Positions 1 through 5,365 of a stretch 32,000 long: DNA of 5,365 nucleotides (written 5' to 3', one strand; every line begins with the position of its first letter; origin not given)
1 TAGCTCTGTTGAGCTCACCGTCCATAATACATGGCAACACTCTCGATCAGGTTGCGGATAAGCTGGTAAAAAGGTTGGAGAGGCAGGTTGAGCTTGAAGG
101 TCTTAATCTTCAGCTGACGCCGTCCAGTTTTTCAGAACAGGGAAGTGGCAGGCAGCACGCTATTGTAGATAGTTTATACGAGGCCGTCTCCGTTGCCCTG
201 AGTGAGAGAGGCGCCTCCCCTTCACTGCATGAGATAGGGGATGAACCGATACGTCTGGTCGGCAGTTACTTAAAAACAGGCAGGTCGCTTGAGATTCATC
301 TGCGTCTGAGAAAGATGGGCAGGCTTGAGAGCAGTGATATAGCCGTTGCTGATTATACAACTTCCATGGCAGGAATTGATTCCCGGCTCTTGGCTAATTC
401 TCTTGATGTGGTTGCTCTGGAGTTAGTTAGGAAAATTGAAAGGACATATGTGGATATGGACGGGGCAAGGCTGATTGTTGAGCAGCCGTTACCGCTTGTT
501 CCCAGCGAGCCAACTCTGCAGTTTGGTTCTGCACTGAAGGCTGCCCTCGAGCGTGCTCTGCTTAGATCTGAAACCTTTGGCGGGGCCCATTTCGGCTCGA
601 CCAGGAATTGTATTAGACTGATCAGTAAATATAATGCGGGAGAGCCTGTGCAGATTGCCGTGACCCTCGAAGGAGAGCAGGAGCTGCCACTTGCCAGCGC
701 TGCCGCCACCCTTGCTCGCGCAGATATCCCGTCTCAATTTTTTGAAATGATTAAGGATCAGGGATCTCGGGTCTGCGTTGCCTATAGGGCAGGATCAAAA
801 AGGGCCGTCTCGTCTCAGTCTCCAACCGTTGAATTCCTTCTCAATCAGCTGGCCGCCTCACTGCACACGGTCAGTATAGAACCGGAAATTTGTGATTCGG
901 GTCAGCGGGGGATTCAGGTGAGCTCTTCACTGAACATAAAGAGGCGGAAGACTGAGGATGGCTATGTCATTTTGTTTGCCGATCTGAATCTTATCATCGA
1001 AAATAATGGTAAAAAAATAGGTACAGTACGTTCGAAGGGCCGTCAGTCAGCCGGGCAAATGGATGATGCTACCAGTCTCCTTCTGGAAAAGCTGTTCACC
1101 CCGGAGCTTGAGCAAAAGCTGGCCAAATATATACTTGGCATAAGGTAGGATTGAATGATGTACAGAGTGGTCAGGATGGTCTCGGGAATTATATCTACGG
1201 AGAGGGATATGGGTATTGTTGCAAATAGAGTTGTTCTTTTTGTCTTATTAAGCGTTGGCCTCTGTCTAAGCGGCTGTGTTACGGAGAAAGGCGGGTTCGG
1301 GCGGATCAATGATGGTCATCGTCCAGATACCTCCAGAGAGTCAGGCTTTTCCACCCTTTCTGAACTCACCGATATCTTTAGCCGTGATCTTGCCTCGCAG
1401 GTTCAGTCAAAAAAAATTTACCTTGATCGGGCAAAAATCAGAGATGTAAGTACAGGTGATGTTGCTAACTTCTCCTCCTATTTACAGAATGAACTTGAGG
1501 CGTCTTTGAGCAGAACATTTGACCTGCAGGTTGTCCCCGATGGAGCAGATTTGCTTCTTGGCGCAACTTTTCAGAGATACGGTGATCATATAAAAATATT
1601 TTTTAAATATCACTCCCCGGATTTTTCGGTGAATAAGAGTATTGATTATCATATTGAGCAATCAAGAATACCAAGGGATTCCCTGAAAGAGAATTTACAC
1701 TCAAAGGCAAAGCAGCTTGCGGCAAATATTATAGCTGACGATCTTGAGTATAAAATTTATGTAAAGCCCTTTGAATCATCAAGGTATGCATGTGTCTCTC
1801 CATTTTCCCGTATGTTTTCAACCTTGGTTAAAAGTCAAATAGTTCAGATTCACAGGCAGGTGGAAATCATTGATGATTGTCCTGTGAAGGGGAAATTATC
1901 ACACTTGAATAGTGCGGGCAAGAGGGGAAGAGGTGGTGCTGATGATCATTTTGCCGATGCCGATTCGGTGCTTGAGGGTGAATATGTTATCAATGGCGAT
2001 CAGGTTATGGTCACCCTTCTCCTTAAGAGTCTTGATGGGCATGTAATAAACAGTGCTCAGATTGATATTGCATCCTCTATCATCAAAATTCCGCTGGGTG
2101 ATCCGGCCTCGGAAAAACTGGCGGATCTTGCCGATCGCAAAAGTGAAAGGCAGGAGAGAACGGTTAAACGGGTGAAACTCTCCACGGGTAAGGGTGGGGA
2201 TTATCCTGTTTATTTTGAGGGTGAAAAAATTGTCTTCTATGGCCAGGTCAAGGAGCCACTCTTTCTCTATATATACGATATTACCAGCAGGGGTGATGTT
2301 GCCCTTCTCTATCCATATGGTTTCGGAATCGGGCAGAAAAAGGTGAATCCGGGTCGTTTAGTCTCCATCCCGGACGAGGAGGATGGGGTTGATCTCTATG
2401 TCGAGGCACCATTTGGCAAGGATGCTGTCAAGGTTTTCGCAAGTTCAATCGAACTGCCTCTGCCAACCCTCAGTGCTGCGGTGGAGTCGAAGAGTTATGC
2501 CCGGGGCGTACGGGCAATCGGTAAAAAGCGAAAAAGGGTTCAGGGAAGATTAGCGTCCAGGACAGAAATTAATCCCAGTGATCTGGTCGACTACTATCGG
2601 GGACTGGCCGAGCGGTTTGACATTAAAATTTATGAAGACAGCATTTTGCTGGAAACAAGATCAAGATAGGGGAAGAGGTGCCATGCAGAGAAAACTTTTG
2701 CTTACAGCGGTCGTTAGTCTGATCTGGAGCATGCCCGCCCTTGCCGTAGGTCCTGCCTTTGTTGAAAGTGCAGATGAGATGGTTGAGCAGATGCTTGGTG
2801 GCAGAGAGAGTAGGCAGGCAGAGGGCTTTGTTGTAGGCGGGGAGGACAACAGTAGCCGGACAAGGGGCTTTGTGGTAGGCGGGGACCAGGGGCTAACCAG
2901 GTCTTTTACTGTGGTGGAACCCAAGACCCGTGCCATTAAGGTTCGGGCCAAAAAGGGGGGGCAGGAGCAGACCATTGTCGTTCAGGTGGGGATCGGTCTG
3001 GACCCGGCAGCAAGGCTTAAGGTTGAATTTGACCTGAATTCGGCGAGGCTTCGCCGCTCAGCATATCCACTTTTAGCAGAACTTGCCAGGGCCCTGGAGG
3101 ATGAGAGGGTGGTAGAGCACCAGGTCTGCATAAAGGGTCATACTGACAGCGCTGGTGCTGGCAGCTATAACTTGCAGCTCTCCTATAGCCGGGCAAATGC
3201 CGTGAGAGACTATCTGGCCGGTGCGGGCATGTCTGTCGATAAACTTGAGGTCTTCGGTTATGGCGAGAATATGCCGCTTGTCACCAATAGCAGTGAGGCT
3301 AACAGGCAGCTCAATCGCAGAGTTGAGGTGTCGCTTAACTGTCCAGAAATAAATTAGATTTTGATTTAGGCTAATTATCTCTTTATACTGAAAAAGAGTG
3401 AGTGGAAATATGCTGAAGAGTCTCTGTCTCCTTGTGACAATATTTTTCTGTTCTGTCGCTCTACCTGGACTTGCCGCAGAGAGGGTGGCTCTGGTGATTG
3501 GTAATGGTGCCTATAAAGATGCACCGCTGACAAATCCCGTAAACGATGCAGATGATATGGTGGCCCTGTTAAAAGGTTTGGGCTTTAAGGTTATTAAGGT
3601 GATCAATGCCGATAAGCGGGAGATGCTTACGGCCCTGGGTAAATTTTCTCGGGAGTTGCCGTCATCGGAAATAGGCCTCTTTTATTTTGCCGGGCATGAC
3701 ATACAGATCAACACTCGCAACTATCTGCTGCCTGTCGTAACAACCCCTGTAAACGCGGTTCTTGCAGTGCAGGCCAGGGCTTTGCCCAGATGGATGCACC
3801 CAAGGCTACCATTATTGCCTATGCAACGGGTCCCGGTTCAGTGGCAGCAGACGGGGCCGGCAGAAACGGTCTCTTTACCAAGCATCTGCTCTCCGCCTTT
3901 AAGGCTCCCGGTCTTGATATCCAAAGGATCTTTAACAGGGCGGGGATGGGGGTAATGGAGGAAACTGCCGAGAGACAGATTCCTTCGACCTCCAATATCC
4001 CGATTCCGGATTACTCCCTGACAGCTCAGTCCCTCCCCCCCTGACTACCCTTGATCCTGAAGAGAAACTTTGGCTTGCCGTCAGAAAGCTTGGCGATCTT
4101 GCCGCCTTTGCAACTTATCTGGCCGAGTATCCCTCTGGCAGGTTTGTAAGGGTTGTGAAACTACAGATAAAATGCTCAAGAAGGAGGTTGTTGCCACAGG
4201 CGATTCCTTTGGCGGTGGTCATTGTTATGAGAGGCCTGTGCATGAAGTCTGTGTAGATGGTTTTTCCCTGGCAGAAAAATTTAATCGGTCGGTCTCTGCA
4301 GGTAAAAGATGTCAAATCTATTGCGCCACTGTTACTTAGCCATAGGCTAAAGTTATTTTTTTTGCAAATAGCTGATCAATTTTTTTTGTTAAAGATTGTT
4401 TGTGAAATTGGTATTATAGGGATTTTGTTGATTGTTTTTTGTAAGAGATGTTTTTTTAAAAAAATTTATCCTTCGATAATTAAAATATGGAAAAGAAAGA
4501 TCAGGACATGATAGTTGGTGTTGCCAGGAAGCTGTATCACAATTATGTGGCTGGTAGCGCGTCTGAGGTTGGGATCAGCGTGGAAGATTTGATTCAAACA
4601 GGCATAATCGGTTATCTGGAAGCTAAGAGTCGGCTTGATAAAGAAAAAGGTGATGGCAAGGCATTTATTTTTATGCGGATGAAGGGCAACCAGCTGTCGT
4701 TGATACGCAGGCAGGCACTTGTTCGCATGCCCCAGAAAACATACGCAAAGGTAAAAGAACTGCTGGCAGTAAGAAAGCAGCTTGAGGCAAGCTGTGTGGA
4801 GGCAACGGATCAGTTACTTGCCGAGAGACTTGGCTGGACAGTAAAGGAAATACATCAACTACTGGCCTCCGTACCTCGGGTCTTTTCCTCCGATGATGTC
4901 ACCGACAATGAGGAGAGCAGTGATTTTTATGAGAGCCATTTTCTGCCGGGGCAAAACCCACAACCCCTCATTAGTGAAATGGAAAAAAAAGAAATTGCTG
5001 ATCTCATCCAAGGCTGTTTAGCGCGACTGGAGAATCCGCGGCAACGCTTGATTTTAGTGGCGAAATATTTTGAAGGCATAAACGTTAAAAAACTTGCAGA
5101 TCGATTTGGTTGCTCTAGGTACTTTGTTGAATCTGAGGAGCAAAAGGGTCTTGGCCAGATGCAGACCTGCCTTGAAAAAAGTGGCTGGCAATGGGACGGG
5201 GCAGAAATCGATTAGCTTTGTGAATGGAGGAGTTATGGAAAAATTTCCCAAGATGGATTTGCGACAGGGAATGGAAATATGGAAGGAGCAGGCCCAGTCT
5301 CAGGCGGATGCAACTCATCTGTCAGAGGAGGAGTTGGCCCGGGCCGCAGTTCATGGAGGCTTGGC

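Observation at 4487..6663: Sigma-28-like sigma factor, soluble ZAS-motif anti-sigma and an AAA-less membrane-anchored Lon protease domain in one tight operon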

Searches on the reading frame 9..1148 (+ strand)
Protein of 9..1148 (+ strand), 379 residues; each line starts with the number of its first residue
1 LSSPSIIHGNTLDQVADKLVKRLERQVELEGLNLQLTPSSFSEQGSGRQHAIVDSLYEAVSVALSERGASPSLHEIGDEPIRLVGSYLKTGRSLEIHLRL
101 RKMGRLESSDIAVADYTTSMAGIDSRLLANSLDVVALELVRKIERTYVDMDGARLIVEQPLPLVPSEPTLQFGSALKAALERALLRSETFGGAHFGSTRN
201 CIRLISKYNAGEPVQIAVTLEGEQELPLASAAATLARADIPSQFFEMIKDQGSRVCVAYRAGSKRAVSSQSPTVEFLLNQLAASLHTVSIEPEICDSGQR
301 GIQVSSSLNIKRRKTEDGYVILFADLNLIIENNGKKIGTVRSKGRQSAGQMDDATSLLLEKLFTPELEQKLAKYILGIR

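Call 6: search_protein_families(library=pfam, proteins=[window:9-1148:+], max_evalue=0.1)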
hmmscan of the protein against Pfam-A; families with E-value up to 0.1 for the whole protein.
window:9-1148:+ (379 aa): 0 families

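Call 16: search_protein_families(library=padloc, proteins=[window:9-1148:+], max_evalue=0.1)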
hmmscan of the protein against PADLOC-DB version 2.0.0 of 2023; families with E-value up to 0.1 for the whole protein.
window:9-1148:+ (379 aa): 0 families

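Call 91: search_protein_families(library=ncbifam, proteins=[window:9-1148:+], max_evalue=0.1)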
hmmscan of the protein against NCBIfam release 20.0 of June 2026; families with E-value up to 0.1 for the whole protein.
window:9-1148:+ (379 aa): 0 families

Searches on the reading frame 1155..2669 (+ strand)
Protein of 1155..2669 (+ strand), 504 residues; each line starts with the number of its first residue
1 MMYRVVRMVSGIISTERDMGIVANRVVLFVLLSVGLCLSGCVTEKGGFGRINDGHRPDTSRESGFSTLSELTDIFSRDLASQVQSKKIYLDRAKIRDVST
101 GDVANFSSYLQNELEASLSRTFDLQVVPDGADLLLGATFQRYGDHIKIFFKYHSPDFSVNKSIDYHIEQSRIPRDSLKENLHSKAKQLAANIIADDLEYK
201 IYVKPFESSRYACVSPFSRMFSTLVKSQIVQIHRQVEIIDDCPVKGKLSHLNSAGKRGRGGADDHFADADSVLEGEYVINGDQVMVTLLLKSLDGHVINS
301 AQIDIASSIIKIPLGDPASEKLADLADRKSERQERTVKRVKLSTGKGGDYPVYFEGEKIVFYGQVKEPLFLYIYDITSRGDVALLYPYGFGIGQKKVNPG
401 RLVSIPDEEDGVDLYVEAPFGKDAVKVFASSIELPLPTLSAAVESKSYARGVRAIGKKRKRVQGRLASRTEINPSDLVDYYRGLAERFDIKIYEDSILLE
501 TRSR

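Call 6: search_protein_families(library=pfam, proteins=[window:1155-2669:+], max_evalue=0.1)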
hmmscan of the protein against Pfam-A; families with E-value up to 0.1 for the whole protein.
window:1155-2669:+ (504 aa): 1 family
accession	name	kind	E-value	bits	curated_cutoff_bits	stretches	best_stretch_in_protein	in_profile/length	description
PF14326.11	DUF4384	-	2.5e-18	66.4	27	1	353-431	2-79/81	Domain of unknown function (DUF4384)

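Call 16: search_protein_families(library=padloc, proteins=[window:1155-2669:+], max_evalue=0.1)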
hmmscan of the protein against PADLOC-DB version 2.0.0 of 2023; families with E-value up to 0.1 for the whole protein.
window:1155-2669:+ (504 aa): 0 families

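Call 91: search_protein_families(library=ncbifam, proteins=[window:1155-2669:+], max_evalue=0.1)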
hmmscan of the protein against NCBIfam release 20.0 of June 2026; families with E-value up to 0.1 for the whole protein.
window:1155-2669:+ (504 aa): 0 families

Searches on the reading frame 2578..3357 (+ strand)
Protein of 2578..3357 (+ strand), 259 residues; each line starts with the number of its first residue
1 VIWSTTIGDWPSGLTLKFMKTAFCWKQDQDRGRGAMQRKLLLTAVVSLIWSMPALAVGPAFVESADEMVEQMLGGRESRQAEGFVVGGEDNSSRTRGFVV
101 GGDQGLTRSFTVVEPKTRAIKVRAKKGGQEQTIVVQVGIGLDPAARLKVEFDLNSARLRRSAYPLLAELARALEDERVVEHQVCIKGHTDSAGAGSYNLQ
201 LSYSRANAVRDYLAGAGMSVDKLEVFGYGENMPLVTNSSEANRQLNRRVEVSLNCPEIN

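Call 6: search_protein_families(library=pfam, proteins=[window:2578-3357:+], max_evalue=0.1)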
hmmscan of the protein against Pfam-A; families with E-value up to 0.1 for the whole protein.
window:2578-3357:+ (259 aa): 2 families
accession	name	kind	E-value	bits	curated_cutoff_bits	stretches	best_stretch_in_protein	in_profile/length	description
PF00691.25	OmpA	-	2.6e-19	69.8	27.2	1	151-247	2-98/98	OmpA family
PF07523.18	Big_3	-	0.099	13.4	21.2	0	177-208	31-62/68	Bacterial Ig-like domain (group 3)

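Call 91: search_protein_families(library=ncbifam, proteins=[window:2578-3357:+], max_evalue=0.1)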
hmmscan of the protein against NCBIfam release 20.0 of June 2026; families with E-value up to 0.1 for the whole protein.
window:2578-3357:+ (259 aa): 41 families (the best 25 are shown)
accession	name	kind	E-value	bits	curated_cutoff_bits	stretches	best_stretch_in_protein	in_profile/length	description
NF053611.1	YiaD_Gzip_OmpA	equivalog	3.3e-30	105.3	175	1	83-252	40-205/206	YiaD family glycine zipper/OmpA-like lipoprotein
NF053612.1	anchor_PA1041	equivalog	3e-23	83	250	1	147-254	131-236/236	PA1041 family peptidoglycan-binding anchor lipoprotein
NF053585.1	OMP_LP_YfiB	equivalog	1.3e-22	80.4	128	1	148-251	57-158/163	outer membrane lipoprotein YfiB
NF053613.1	OMP_toxin_LptF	equivalog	5.9e-22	78.6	400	1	149-253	143-245/256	lipotoxin F family OmpA-related lipoprotein LptF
TIGR02802.1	Pal_lipo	equivalog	4.9e-20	71.6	125.35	1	149-252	2-103/104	peptidoglycan-associated lipoprotein Pal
NF033763.1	exchanger_TraB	exception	7.7e-20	70.4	700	1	156-256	401-500/522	outer membrane exchange protein TraB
TIGR03350.1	type_VI_ompA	equivalog_domain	4.3e-18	65.6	139.8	1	151-252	34-136/137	type VI secretion system protein TssL, long form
NF006508.0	PRK08944.1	subfamily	8.5e-16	58.1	259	1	148-254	180-288/304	MotB family protein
NF045787.1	OmpABordt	equivalog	1e-15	57.9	200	1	151-252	89-188/194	outer membrane protein OmpA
NF007804.1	PRK10510.1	equivalog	1.5e-14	53.9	307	1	148-254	113-217/219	OmpA family lipoprotein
NF005444.0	PRK07033.1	equivalog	2.9e-14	52.9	520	1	151-253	318-421/438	DotU family type VI secretion system protein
TIGR03789.1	pdsO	hypoth_equivalog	8.4e-14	51.8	152.2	1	147-252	139-242/243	sortase-associated OmpA-like protein PdsO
NF053607.1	CHU_0125_OmpA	equivalog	2.3e-13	49.5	620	1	149-251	533-634/639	CHU_0125 family OmpA-like outer membrane integrity protein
NF006541.1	PRK09038.1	equivalog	3.1e-13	50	283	1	147-253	141-248/253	flagellar motor protein MotD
NF052230.1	T9SS_PorE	exception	6.8e-13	47.8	600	1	149-238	517-604/648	PorE family type IX secretion system protein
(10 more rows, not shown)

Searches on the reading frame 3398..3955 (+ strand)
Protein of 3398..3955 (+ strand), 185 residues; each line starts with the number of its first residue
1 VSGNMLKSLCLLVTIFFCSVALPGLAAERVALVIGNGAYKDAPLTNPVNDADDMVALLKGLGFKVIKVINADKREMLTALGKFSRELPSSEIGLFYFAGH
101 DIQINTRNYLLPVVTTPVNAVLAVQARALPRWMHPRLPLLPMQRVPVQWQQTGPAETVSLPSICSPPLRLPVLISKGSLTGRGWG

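Call 6: search_protein_families(library=pfam, proteins=[window:3398-3955:+], max_evalue=0.1)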
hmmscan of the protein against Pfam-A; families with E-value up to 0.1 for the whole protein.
window:3398-3955:+ (185 aa): 1 family
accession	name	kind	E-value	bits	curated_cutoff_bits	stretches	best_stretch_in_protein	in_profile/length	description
PF00656.27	Peptidase_C14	-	4.3e-17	63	21.4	1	29-115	2-101/233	Caspase domain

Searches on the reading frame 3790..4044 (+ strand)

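Call 8: search_protein_families(library=pfam, proteins=[window:3790-4044:+], max_evalue=0.1)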
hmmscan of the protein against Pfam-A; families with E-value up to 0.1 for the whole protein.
window:3790-4044:+ (84 aa): 2 families
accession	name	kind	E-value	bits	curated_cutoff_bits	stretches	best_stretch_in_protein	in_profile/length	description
PF00656.27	Peptidase_C14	-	7.5e-10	39.3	21.4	1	5-69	159-225/233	Caspase domain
PF02547.20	Queuosine_synth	-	0.0014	18.3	25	1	11-64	153-204/322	Queuosine biosynthesis protein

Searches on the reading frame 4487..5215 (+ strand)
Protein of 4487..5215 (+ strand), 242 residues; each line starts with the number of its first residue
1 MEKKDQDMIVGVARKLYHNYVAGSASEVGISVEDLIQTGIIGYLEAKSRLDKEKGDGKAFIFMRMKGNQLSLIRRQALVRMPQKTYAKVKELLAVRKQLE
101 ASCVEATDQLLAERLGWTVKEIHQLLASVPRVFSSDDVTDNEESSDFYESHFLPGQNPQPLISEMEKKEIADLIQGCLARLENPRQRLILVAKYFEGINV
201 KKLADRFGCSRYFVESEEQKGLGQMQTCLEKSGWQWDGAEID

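Call 6: search_protein_families(library=pfam, proteins=[window:4487-5215:+], max_evalue=0.1)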
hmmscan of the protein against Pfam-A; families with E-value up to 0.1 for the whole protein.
window:4487-5215:+ (242 aa): 7 families
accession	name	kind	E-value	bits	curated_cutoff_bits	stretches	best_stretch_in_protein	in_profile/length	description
PF04542.20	Sigma70_r2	-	6.4e-07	29.5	24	1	7-77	7-69/71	Sigma-70 region 2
PF04545.22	Sigma70_r4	-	1.5e-05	24.8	24.1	1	183-225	6-48/50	Sigma-70, region 4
PF13384.12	HTH_23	-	0.00022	21.4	24.6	0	185-212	5-32/50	Homeodomain-like domain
PF04539.22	Sigma70_r3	-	0.00045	20.7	25.3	1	91-149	5-67/78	Sigma-70 region 3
PF06530.18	Phage_antitermQ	-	0.00061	20.2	26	1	173-233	52-114/118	Phage antitermination protein Q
PF08281.18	Sigma70_r4_2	-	0.0018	18.3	25.7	1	174-211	4-40/54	Sigma-70, region 4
PF12824.13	MRP-L20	-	0.048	14.3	30.4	0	199-216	106-123/164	Mitochondrial ribosomal protein subunit L20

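Call 7: search_protein_families(library=ncbifam, proteins=[window:4487-5215:+], max_evalue=0.1)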
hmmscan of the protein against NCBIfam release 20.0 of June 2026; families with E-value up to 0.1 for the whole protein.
window:4487-5215:+ (242 aa): 46 families (the best 25 are shown)
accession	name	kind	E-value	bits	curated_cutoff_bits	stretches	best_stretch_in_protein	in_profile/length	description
TIGR02937.1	sigma70-ECF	superfamily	5.3e-21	74.9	42.9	1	7-229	12-165/165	sigma-70 family RNA polymerase sigma factor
TIGR02479.1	FliA_WhiG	subfamily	3.7e-18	66.1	189.6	1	30-208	24-202/224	FliA/WhiG family RNA polymerase sigma factor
NF005413.0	PRK06986.1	subfamily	3.9e-16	59.6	201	1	30-207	41-214/241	RNA polymerase sigma factor FliA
NF005644.0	PRK07408.1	subfamily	2.9e-14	53.3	261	1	9-231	36-255/258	RNA polymerase sigma factor SigF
TIGR02394.1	rpoS_proteo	equivalog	4.9e-12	46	378.7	1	26-236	67-281/285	RNA polymerase sigma factor RpoS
TIGR02980.1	SigBFG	subfamily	7.5e-11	42.1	234.35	1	5-227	4-224/227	SigB/SigF/SigG family RNA polymerase sigma factor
NF004935.0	PRK06288.1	equivalog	4.2e-10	39.7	343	1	27-204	58-237/270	RNA polymerase sigma factor WhiG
TIGR02997.1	Sig70-cyanoRpoD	subfamily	4.9e-09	35.9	384.5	1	27-224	96-296/298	RNA polymerase sigma factor, RpoD/SigA family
TIGR02393.1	RpoD_Cterm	equivalog_domain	5e-09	36.1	354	1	26-194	21-189/238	RNA polymerase sigma factor RpoD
TIGR02983.1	SigE-fam_strep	subfamily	8.5e-09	35.5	141.55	1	165-231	95-160/162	SigE family RNA polymerase sigma factor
NF041931.2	MzaA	equivalog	8.9e-09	34.7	800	1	22-191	492-663/726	MZA anti-phage system associated sigma-70 family RNA polymerase sigma factor MzaA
NF004207.0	PRK05657.1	equivalog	4.2e-08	32.9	394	1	26-235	110-323/329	RNA polymerase sigma factor RpoS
NF009186.0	PRK12534.1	equivalog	7.5e-08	32.4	267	1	156-231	114-187/187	RNA polymerase sigma factor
NF005248.0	PRK06759.1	equivalog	2e-07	30.9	133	1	31-85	29-83/156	RNA polymerase factor sigma-70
NF005143.0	PRK06596.1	subfamily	4.6e-07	29.6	241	1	21-231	64-283/285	RNA polymerase factor sigma-32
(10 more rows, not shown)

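Call 12: search_solved_structures(query=window:4487-5215:+, max_evalue=0.001)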
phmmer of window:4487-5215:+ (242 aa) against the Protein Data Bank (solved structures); distinct sequences matched with E-value up to 0.001: 7.
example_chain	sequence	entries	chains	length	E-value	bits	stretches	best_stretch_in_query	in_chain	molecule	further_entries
9wsm_F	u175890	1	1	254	4.1e-10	42.9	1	27-215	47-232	RNA polymerase sigma factor FliA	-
9wsf_A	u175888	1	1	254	4.3e-10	42.8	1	27-214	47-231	RNA polymerase sigma factor FliA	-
6pmi_F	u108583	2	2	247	4.9e-08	36.1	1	29-207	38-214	RNA polymerase sigma factor FliA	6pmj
9dvs_G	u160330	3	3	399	7.7e-07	32.2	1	26-197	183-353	RNA polymerase sigma factor SigA1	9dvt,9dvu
1rp3_A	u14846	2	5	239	8.1e-07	32.1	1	30-225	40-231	RNA polymerase sigma factor SIGMA-28 (FliA) | RNA polymerase sigma factor FliA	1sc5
8gzg_F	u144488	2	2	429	2.5e-06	30.5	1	24-196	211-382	RNA polymerase sigma factor SigA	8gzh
8h3v_G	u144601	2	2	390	9.1e-06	28.7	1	26-195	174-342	RNA polymerase sigma factor SigA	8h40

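Call 16: search_protein_families(library=padloc, proteins=[window:4487-5215:+], max_evalue=0.1)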
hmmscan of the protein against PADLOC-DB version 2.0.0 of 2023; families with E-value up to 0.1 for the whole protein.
window:4487-5215:+ (242 aa): 1 family
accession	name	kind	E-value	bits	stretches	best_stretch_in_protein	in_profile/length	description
PDLC02203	MzaA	-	0.0075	12.5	1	26-99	450-525/683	-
